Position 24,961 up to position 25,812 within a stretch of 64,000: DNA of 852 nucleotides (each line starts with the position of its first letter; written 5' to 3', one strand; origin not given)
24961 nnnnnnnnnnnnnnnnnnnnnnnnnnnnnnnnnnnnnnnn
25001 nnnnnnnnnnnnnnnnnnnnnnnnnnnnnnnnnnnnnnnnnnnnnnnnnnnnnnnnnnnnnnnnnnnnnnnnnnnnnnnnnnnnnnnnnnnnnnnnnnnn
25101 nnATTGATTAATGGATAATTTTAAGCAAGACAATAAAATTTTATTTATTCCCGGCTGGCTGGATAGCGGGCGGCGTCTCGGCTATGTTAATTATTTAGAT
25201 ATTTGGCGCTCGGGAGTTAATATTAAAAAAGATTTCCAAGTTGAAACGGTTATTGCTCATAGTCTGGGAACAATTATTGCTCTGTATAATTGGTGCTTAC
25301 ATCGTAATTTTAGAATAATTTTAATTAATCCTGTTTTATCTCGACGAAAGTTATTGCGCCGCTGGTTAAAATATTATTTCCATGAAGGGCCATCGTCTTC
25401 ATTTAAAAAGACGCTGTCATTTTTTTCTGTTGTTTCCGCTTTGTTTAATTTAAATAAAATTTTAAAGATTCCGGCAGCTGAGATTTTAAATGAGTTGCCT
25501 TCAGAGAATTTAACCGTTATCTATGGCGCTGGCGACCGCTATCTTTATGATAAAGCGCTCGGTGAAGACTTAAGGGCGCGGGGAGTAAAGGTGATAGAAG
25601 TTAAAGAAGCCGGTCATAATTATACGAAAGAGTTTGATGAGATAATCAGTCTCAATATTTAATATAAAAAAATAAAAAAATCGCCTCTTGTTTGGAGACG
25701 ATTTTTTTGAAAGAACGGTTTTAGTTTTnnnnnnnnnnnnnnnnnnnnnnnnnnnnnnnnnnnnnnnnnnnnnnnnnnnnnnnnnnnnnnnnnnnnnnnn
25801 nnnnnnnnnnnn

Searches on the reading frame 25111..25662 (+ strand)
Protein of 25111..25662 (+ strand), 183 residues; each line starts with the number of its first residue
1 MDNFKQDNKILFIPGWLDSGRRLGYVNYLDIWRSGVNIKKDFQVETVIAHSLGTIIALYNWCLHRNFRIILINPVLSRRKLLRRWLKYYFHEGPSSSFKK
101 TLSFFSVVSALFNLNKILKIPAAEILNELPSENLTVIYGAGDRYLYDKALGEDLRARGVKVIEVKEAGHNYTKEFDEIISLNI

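Call 3: search_protein_families(library=pfam, proteins=[window:25111-25662:+], max_evalue=0.1)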
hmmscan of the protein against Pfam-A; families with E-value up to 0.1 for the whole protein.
window:25111-25662:+ (183 aa): 1 family
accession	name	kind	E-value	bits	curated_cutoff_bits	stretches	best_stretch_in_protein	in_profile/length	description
PF12697.13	Abhydrolase_6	-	0.00034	21.8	26.3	1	40-170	59-205/217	Alpha/beta hydrolase family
